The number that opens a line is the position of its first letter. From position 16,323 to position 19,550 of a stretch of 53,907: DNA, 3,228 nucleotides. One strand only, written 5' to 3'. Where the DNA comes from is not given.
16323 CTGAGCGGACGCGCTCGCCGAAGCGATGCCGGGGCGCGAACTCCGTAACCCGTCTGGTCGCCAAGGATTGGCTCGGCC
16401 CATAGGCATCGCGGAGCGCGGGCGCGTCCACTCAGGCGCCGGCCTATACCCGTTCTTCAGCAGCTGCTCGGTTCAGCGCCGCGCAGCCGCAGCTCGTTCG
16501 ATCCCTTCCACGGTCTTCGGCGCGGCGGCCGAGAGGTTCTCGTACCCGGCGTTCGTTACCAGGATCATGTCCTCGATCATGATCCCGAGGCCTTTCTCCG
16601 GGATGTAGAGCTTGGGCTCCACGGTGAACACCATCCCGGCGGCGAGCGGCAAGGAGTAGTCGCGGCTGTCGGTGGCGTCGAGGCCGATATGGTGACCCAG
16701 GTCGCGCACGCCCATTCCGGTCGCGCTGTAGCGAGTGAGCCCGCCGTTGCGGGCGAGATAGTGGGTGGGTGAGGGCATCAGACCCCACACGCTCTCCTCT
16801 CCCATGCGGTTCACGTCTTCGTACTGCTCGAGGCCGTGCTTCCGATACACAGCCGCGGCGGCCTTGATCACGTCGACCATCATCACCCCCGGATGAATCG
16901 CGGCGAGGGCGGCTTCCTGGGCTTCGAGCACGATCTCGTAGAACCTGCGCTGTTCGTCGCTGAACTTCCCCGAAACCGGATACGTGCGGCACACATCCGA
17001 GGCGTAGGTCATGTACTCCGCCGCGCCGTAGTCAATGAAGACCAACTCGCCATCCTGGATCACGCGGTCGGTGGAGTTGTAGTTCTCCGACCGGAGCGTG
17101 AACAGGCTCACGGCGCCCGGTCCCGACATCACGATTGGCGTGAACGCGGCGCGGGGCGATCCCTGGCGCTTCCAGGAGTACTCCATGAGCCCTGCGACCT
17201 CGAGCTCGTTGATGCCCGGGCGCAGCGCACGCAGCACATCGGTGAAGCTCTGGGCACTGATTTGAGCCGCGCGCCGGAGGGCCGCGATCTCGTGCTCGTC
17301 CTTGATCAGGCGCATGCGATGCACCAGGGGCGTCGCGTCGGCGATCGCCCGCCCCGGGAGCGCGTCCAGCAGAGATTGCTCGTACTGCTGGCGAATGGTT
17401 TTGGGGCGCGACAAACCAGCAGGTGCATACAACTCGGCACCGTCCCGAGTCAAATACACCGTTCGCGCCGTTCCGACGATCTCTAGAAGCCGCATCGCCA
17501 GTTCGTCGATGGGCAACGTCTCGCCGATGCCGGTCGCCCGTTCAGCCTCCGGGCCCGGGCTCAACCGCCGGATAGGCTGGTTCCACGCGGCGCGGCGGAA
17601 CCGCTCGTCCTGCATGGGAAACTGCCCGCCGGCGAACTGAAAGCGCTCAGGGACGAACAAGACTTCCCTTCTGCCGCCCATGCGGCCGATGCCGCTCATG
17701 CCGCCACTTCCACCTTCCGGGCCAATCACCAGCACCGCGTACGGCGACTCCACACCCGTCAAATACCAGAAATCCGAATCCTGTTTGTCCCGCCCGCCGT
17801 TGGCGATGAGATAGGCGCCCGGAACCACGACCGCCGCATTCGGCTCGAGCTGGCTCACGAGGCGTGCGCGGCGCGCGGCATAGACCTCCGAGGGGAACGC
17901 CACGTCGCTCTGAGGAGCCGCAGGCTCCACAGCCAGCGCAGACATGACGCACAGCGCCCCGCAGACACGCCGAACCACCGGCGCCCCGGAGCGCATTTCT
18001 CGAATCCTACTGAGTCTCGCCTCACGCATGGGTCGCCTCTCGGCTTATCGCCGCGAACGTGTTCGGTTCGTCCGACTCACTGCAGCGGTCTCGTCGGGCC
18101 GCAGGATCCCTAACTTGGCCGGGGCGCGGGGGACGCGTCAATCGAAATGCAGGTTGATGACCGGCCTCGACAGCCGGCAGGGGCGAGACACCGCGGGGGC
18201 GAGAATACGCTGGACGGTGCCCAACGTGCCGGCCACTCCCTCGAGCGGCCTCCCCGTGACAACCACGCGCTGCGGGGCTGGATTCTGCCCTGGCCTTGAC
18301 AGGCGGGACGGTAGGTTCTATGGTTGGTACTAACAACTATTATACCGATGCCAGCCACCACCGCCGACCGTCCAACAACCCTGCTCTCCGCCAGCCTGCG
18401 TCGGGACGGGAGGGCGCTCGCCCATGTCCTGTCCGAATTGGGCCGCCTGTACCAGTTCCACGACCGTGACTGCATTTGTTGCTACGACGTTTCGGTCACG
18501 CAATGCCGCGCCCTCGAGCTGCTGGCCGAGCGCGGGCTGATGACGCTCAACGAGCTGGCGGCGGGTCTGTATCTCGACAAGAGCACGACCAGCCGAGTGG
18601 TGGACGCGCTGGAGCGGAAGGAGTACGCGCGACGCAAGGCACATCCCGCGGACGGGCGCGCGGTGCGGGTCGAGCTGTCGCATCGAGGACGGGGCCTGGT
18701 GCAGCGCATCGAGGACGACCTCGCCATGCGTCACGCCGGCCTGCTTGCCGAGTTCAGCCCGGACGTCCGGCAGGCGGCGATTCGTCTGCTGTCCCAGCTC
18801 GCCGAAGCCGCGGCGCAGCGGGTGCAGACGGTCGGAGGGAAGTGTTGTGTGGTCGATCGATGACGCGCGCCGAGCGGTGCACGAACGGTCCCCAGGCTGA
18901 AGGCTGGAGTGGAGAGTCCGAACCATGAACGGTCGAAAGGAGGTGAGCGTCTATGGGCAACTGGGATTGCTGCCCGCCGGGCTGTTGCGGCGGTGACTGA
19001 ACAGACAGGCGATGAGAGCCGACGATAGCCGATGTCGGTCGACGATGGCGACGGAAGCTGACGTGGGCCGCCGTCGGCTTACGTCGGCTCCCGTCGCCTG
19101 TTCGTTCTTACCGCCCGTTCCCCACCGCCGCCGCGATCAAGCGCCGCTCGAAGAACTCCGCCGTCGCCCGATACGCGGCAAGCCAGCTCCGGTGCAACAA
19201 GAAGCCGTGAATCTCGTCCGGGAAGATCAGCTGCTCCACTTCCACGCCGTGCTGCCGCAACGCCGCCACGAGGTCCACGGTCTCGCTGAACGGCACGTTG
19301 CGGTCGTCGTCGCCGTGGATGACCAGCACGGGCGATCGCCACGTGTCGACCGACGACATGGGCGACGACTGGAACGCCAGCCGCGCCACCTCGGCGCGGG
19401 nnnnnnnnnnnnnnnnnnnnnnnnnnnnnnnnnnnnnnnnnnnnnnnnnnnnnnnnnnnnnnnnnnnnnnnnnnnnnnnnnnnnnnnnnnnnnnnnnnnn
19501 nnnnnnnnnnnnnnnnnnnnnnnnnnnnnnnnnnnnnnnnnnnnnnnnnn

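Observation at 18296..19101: Cys-studded MarR regulator plus an unlisted 15-codon tetracysteine micro-ORF (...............)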

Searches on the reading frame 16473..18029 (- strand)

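Call 3: search_protein_families(library=pfam, proteins=[window:16473-18029:-], max_evalue=0.01)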
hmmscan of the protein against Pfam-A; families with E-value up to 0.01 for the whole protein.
window:16473-18029:- (518 aa): 2 families
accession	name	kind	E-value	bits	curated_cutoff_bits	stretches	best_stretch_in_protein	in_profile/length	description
PF00557.29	Peptidase_M24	-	4e-48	164.4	23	1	250-493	2-208/208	Metallopeptidase family M24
PF05195.22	AMP_N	-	1.4e-11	44.6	24.6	1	50-192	1-121/121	Aminopeptidase P, N-terminal domain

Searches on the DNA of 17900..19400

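Call 6: search_rna_families(source=window, start=17900, end=19400, threshold=evalue, max_evalue=1)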
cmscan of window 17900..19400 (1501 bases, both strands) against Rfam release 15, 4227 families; matches with E-value up to 1: 4.
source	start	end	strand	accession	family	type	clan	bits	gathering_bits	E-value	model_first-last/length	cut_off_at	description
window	18989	19115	+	RF04159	MIR1437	Gene; miRNA;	-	35.8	168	0.00054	1-192/192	no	MIR1437 microRNA precursor family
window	18999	19107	-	RF04159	MIR1437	Gene; miRNA;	-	30.1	168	0.0098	1-192/192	no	MIR1437 microRNA precursor family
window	19011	19100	+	RF02234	sX15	Gene; sRNA;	-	22.4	55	0.45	1-159/159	no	Xanthomonadaceae sRNA sX15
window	19043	19103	+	RF03360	mir-3156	Gene; miRNA;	-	21.3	76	0.35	1-77/77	no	mir-3156 microRNA precursor family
